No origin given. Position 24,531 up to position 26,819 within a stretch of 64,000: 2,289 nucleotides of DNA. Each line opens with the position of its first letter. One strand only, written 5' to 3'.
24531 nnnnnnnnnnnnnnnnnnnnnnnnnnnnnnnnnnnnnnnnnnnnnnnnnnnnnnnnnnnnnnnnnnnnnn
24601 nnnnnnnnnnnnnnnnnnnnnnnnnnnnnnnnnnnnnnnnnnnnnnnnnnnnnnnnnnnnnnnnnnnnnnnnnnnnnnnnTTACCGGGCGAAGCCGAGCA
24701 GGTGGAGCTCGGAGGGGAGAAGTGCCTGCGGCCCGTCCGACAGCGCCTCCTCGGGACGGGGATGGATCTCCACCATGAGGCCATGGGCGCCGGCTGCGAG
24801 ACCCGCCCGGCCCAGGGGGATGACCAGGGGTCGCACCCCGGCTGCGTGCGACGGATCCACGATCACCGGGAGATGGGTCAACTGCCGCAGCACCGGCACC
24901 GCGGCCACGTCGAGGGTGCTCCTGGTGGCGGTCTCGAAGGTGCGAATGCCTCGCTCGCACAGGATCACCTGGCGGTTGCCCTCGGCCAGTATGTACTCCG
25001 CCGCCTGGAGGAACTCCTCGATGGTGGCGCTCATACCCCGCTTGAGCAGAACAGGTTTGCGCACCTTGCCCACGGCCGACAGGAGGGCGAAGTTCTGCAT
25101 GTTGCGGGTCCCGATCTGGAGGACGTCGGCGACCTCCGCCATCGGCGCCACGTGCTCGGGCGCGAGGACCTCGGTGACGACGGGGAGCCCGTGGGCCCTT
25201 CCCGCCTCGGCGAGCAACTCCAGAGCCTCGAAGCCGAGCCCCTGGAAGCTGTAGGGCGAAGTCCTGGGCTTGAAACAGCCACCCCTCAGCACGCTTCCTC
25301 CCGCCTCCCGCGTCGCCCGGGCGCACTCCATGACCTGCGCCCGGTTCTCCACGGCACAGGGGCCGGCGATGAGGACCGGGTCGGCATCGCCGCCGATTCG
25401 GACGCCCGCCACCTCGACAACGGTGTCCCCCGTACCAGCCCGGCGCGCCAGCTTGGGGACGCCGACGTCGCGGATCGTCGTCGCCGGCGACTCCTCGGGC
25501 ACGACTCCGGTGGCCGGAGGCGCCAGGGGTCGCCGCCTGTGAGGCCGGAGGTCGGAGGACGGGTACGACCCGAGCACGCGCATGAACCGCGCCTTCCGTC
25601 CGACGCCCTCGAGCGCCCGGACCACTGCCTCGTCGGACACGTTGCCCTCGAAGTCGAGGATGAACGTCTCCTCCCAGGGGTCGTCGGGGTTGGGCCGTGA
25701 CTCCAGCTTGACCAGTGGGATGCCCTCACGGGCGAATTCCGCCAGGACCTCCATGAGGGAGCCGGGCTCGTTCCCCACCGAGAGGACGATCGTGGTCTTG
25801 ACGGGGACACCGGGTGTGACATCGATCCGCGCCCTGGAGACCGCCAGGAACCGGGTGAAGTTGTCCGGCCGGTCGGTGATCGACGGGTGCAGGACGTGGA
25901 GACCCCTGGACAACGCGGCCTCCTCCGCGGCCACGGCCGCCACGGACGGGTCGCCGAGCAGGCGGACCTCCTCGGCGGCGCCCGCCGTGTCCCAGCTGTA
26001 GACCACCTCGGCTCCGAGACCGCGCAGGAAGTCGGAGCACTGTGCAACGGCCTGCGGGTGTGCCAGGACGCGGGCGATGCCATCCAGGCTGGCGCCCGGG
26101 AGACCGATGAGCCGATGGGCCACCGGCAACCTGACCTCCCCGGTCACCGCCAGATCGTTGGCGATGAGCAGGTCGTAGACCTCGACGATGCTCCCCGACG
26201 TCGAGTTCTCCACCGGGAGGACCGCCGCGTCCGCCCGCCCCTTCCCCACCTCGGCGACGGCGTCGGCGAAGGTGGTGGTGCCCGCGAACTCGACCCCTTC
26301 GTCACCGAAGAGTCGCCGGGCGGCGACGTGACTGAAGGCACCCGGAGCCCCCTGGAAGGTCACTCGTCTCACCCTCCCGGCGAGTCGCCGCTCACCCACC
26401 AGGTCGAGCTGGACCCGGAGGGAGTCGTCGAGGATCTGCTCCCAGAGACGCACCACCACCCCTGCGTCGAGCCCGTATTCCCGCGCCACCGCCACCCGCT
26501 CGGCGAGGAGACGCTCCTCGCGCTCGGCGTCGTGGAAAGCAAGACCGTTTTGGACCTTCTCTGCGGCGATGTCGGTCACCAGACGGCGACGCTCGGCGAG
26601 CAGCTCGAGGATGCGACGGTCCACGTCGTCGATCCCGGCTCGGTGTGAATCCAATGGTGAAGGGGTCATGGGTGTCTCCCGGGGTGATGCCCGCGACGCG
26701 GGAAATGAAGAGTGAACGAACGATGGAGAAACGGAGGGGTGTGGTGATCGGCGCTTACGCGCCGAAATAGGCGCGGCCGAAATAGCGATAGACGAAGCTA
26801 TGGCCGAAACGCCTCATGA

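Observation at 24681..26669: Single polypeptide fusing chorismate mutase, prephenate dehydratase (with ACT) and DAHP synthase I-beta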

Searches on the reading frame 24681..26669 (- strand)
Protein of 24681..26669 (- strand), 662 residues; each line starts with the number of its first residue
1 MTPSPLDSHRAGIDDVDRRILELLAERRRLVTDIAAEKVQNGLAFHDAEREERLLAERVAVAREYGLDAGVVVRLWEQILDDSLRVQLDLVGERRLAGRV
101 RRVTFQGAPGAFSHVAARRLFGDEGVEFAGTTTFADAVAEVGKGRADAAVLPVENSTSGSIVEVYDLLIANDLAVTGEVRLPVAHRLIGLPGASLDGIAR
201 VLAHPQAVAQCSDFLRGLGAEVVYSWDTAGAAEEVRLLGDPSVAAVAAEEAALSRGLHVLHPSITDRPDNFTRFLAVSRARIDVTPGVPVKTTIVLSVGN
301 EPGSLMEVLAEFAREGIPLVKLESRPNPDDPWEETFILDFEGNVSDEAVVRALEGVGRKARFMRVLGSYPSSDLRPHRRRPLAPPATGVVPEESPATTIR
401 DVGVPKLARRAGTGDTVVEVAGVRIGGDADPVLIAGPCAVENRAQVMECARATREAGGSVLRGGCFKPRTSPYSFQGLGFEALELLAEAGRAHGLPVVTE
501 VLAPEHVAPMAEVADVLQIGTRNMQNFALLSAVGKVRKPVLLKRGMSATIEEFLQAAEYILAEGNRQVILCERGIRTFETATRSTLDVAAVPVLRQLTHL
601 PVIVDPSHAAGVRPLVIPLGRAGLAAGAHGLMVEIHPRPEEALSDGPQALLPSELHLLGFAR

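Call 3: search_protein_families(library=pfam, proteins=[window:24681-26669:-], max_evalue=0.01)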
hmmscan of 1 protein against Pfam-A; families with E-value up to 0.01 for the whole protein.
window:24681-26669:- (662 aa): 5 families
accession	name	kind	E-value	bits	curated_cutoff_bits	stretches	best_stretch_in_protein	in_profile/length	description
PF00793.26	DAHP_synth_1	-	2.4e-80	269.8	25.5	1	418-655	4-254/270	DAHP synthetase I family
PF00800.23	PDT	-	3.9e-52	177.1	25.2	1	103-280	1-179/181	Prephenate dehydratase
PF01817.26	CM_2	-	1.1e-18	67.7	27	1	10-87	2-79/80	Chorismate mutase type II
PF03102.20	NeuB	-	1e-05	25.6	22.1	1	478-571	53-146/241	NeuB family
PF01842.31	ACT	-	1.5e-05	25.1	27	1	292-356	1-64/66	ACT domain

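Call 4: search_protein_families(library=ncbifam, proteins=[window:24681-26669:-], max_evalue=0.01)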
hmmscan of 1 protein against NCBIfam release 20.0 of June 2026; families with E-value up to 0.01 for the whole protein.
window:24681-26669:- (662 aa): 32 families (the best 25 are shown)
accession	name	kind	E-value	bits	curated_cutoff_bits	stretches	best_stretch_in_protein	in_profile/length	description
NF006421.0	PRK08673.1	subfamily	2.3e-121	405.1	335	1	408-657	73-321/338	3-deoxy-7-phosphoheptulonate synthase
NF009239.0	PRK12595.1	equivalog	2.4e-112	375.5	279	2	408-650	97-338/360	bifunctional 3-deoxy-7-phosphoheptulonate synthase/chorismate mutase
TIGR01361.1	DAHP_synth_Bsub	equivalog_domain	6.1e-112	373.2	267.75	1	413-657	9-252/260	3-deoxy-7-phosphoheptulonate synthase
NF009933.0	PRK13396.1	subfamily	2.2e-97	326.2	486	1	422-655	93-327/352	3-deoxy-7-phosphoheptulonate synthase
NF041229.1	BagF_FevY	exception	4.4e-97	325.3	700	1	407-659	68-319/340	phospho-2-dehydro-3-deoxyheptonate aldolase BagF/FevY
NF007910.0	PRK10622.1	equivalog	5.7e-79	265.8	577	1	4-374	5-380/386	bifunctional chorismate mutase/prephenate dehydratase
NF008866.0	PRK11899.1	equivalog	1.4e-65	221.3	359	1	101-376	6-280/283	prephenate dehydratase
NF008865.0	PRK11898.1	equivalog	2.8e-56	190.7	219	1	102-374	3-281/284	prephenate dehydratase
NF003543.0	PRK05198.1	equivalog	2.6e-33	115.2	242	1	417-655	4-257/273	3-deoxy-8-phosphooctulonate synthase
TIGR01362.1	KDO8P_synth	equivalog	2.7e-29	102.1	314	1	432-656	4-243/258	3-deoxy-8-phosphooctulonate synthase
NF009109.0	PRK12457.1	equivalog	4e-24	85.3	457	1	468-652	60-255/281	3-deoxy-8-phosphooctulonate synthase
TIGR01797.1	CM_P_1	equivalog_domain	1.1e-15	57.5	73.7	1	9-87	4-82/83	chorismate mutase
TIGR01791.2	CM_archaeal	equivalog_domain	3.1e-12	46.3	66.95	1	6-87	1-82/83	chorismate mutase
NF008400.0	PRK11199.1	equivalog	9e-12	44.6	273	1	6-115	5-113/374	bifunctional chorismate mutase/prephenate dehydrogenase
NF004925.0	PRK06285.1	equivalog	9.5e-12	44.9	77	1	6-91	9-94/99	chorismate mutase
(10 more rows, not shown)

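Call 5: find_homologous_proteins(query=window:24681-26669:-, max_evalue=1e-20)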
Query window:24681-26669:- (662 aa): 3215 proteins with E <= 1e-20 among 8000 candidates; the best 120 are listed.
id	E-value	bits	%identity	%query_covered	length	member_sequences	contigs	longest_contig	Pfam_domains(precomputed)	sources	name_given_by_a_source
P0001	0.0e+0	1431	100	100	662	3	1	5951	PF03102.21,PF00800.24,PF01842.32,PF00793.27,PF01817.27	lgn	-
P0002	0.0e+0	1209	84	99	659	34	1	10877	PF03102.21,PF00800.24,PF00793.27,PF01817.27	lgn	-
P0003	0.0e+0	1178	82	99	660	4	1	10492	PF00800.24,PF01842.32,PF00793.27,PF01817.27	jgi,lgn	jgi:chorismate mutase/prephenate dehydratase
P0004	0.0e+0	1013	73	98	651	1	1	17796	PF00800.24,PF01842.32,PF00793.27,PF01817.27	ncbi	-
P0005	1.9e-261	887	65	98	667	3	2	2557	PF00800.24,PF00793.27,PF01817.27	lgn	-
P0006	7.7e-260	882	65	98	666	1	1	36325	PF00800.24,PF00793.27,PF01817.27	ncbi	-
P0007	1.9e-258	877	65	98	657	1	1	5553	PF00800.24,PF00793.27,PF01817.27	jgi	jgi:chorismate mutase/prephenate dehydratase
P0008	1.6e-257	874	64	99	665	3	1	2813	PF00800.24,PF00793.27,PF01817.27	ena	-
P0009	2.6e-256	870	64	99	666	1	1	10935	PF00800.24,PF00793.27,PF01817.27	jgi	jgi:chorismate mutase/prephenate dehydratase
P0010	6.6e-255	866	62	98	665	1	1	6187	PF00800.24,PF00793.27,PF01817.27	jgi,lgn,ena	-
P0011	1.5e-251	855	62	99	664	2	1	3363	PF00800.24,PF00793.27,PF01817.27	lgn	-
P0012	1.5e-251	854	63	97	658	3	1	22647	PF00800.24,PF01842.32,PF00793.27,PF01817.27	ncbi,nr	ncbi:MAG: bifunctional 3-deoxy-7-phosphoheptulonate synthase/chorismate mutase [Actinobacteria bacte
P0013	2.4e-234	798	60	98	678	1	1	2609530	PF00800.24,PF00793.27,PF01817.27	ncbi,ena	-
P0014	4.9e-231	787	59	98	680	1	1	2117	PF00800.24,PF00793.27,PF01817.27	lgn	-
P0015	1.6e-230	785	59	99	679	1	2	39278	PF03102.21,PF00800.24,PF00793.27,PF01817.27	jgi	jgi:chorismate mutase/prephenate dehydratase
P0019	3.1e-229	781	59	97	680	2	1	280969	PF00800.24,PF00793.27,PF01817.27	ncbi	-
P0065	1.7e-217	742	67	78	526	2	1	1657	PF00800.24,PF00793.27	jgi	jgi:chorismate mutase/prephenate dehydratase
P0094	3.8e-215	734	56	95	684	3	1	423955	PF03102.21,PF00800.24,PF00793.27,PF01817.27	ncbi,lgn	-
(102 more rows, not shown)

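Call 9: find_related_loci(query=window:24681-26669:-, collection=genome_contigs, flank=4000)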
Query window:24681-26669:- (662 aa) in genome_contigs; peptide patterns used: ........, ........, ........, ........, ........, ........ (x = any residue, [..] = any of these).
178 stretches matched a pattern; 25 encode a relative of the query (tblastn E <= 1e-3); 25 distinct loci.
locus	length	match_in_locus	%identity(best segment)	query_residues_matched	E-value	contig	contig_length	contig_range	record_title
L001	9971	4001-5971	84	1-658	0e+0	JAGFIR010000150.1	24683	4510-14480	MAG: Acidimicrobiales bacterium isolate mag.2 k127_3937631, whole genome shotgun sequence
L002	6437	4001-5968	82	2-659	0e+0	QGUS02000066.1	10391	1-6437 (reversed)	MAG: Actinomycetes bacterium isolate ZC4RG35 NODE_6294_length_10391_cov_9.593073, whole genome shotgun sequence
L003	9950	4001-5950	58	6-650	0e+0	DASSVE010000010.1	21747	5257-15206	MAG TPA_asm: Acidimicrobiia bacterium isolate SMAG_U586 k141_203336, whole genome shotgun sequence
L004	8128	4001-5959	57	5-649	0e+0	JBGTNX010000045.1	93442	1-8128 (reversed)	MAG: Acidimicrobiia bacterium isolate JTS-RE398 k141_1679526, whole genome shotgun sequence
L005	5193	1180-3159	57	1-655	0e+0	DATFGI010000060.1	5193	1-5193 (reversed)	MAG TPA_asm: Acidimicrobiia bacterium isolate SMAG_U8658 k141_2287165, whole genome shotgun sequence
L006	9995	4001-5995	57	2-650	0e+0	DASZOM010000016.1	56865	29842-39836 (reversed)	MAG TPA_asm: Acidimicrobiia bacterium isolate SMAG_U5945 k141_1480002, whole genome shotgun sequence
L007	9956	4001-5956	57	4-650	0e+0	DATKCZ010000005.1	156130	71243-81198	MAG TPA_asm: Acidimicrobiia bacterium isolate SMAG_U14459 k141_2360856, whole genome shotgun sequence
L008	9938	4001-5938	55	21-661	0e+0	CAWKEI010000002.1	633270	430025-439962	MAG: uncultured Acidobacteriota bacterium isolate MFD08497.bin.1.135 genome assembly, contig: contig_109116, whole genom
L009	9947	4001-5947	57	6-650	0e+0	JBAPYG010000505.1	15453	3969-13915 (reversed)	MAG: Acidimicrobiia bacterium isolate MFD00166_ilm_asm_bin5 k127_67534, whole genome shotgun sequence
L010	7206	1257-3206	51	6-650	0e+0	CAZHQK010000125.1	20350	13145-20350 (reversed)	MAG TPA_asm: uncultured Acidobacteriota bacterium isolate SRP231805_co4_31 genome assembly, contig: k141_81600, whole ge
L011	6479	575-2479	51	27-650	2e-177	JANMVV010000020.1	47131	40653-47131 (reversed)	MAG: Vicinamibacteria bacterium isolate OTE_88_metabat_461 OTE_88_k141_333738, whole genome shotgun sequence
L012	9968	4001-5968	49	6-650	1e-175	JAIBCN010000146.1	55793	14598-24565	MAG: Vicinamibacteria bacterium isolate SSF20 NODE_10290_length_55793_cov_16.632810, whole genome shotgun sequence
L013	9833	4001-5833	49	49-650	2e-175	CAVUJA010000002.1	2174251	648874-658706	MAG: uncultured Acidobacteriota bacterium isolate MFD01872.bin.1.270 genome assembly, contig: contig_53951, whole genome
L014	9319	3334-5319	48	5-650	6e-168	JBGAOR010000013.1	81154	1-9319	MAG: Planctomycetota bacterium isolate MAG_MBR_H10.14 MBRH10-14_opera_contig_1284, whole genome shotgun sequence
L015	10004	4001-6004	47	4-658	1e-162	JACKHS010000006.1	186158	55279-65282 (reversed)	MAG: Planctomycetota bacterium isolate HK-STAS-PLAN-24 HK-STAS-PLAN-24_6, whole genome shotgun sequence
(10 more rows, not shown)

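Call 20: search_solved_structures(query=window:24681-26669:-, max_evalue=0.00001, show_alignments=0)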
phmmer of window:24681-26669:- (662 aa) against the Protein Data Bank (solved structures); distinct sequences matched with E-value up to 0.00001: 57.
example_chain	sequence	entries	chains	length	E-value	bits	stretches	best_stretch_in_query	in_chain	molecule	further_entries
1vs1_A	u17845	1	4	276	1.3e-95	324.4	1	411-656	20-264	3-deoxy-7-phosphoheptulonate synthase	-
4grs_A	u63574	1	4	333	8.9e-89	301.8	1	408-651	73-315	Phospho-2-dehydro-3-deoxyheptonate aldolase, 2-dehydro-3-deoxyphosphoheptonate aldolase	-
3pg8_A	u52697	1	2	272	8.7e-88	298.5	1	409-650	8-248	Phospho-2-dehydro-3-deoxyheptonate aldolase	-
1rzm_A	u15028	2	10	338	9.6e-88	298.4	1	408-650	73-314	Phospho-2-dehydro-3-deoxyheptonate aldolase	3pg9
1vr6_A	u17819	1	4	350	1.1e-87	298.3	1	408-650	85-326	Phospho-2-dehydro-3-deoxyheptonate aldolase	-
1zco_A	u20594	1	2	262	4.6e-87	296.2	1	415-651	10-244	2-dehydro-3-deoxyphosphoheptonate aldolase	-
4c1k_A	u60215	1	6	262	6.5e-87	295.7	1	415-651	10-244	2-DEHYDRO-3-DEOXYPHOSPHOHEPTONATE ALDOLASE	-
4c1l_A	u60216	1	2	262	4.4e-86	292.9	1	415-651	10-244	2-dehydro-3-deoxyphosphoheptonate aldolase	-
5j6f_A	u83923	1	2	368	2.2e-85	290.6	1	408-650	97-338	3-deoxy-D-arabino-heptulosonate 7-phosphate synthase, chorismate mutase-isozyme 3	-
3nvt_A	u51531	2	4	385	1.4e-83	284.7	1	408-650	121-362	3-deoxy-D-arabino-heptulosonate 7-phosphate synthase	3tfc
2qmx_A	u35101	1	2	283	1.4e-46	162.4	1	103-369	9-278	Prephenate dehydratase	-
7alz_A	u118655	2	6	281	5.8e-42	147.2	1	101-380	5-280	Prephenate dehydratase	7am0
6vh5_A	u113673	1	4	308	2.1e-39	138.7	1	99-376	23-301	Prephenate dehydratase:Amino acid-binding ACT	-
3mwb_A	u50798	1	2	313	6e-34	120.7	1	103-380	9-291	Prephenate dehydratase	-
3stg_A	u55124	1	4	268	6e-26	94.3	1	420-658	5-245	2-dehydro-3-deoxyphosphooctonate aldolase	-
1ecm_A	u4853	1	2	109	8.7e-09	37.6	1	3-92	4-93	ENDO-OXABICYCLIC TRANSITION STATE ANALOGUE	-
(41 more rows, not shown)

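Call 23: search_protein_representatives(protein=window:24681-26669:-)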
Query: 662 residues. Proteins with E-value up to 0.001 (for the whole library): 23944; up to 1e-10: 13950; up to 1e-30: 3872. The best 150 are listed.
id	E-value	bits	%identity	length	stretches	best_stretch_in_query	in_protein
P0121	5.0e-201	685.9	52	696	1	4-653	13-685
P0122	1.3e-178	611.8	51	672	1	4-655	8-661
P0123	4.0e-175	600.3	49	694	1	5-651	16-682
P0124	1.3e-172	592.1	48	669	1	8-656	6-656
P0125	7.3e-165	566.4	70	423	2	422-651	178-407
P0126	3.2e-164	564.3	47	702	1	6-652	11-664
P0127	1.6e-159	548.7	49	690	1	2-652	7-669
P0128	1.1e-158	546.0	49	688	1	9-650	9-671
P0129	8.4e-157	539.8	47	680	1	6-646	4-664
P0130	4.8e-150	517.5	42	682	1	6-651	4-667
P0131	6.1e-149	513.8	44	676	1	5-654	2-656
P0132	2.5e-147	508.5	47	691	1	7-658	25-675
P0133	1.6e-145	502.5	44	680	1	6-650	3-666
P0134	1.6e-144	499.2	50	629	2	408-656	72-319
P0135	4.7e-144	497.7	47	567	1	100-652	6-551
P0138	2.9e-141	488.5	51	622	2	396-655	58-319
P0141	2.8e-138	478.6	51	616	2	270-651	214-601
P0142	1.5e-137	476.2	40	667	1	6-654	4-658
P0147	3.3e-131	455.2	38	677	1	5-641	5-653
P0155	1.9e-118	413.1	45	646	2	411-656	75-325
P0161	7.0e-111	388.1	37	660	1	5-650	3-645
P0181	6.3e-97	342.0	33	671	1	6-636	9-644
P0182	1.4e-95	337.6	47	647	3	385-658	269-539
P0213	2.1e-85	303.9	62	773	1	419-650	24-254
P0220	1.3e-84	301.4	59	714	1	405-656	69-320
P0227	7.6e-84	298.8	32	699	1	10-634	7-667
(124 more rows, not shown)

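Call 31: predict_structure(alignment_id=A1)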
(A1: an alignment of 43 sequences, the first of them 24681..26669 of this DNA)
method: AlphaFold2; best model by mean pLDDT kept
length: 662 residues; sequences in the alignment: 43
mean_pLDDT: 82.6   pTM: 0.54
mean pLDDT of the five models: 82.6, 80.3, 79.7, 78.9, 77.1
residues with pLDDT >= 90: 255; 70-90: 295; 50-70: 68; < 50: 44
segments of 3 or more residues with pLDDT < 50: 157-160, 384-403, 468-476, 577-583
pLDDT, mean of each block of 10 residues (from residue 1): 77 91 89 85 81 89 89 85 80 69 91 90 88 89 93 61 76 90 90 94 86 89 88 93 93 91 79 89 80 85 79 89 67 76 91 92 90 70 45 39 59 78 91 89 90 96 66 50 91 95 86 93 69 92 82 87 92 64 66 90 85 85 94 91 75 90 53
secondary structure, 60 per line:
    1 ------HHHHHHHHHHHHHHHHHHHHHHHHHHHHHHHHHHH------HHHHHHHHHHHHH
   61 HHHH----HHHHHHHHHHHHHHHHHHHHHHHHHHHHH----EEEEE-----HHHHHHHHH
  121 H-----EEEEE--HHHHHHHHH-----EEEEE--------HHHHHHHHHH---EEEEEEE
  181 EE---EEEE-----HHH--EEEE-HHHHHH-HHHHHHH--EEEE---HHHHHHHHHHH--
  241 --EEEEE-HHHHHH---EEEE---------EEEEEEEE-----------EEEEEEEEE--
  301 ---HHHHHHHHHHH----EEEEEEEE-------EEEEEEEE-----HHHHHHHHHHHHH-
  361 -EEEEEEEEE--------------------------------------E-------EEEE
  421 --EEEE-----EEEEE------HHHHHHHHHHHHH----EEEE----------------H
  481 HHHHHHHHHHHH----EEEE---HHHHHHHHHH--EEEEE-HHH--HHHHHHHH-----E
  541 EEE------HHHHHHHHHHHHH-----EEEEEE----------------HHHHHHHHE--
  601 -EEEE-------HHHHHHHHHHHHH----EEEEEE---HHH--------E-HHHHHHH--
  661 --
elements in order: H7-41 H48-64 H69-97 E102-106 H112-121 E127-131 H134-142 E148-152 H161-170 E174-182 E186-189 E200-203 H205-210 H212-218 E221-224 H228-238 E243-247 H249-254 E258-261 E271-278 E290-298 H304-314 E319-326 E334-341 H347-359 E362-370 E417-420 E423-426 E432-436 H443-455 E460-463 H480-492 E497-500 H504-513 E516-520 H527-534 E540-543 H550-562 E568-573 H590-597 E602-605 H613-625 E630-635 H652-658
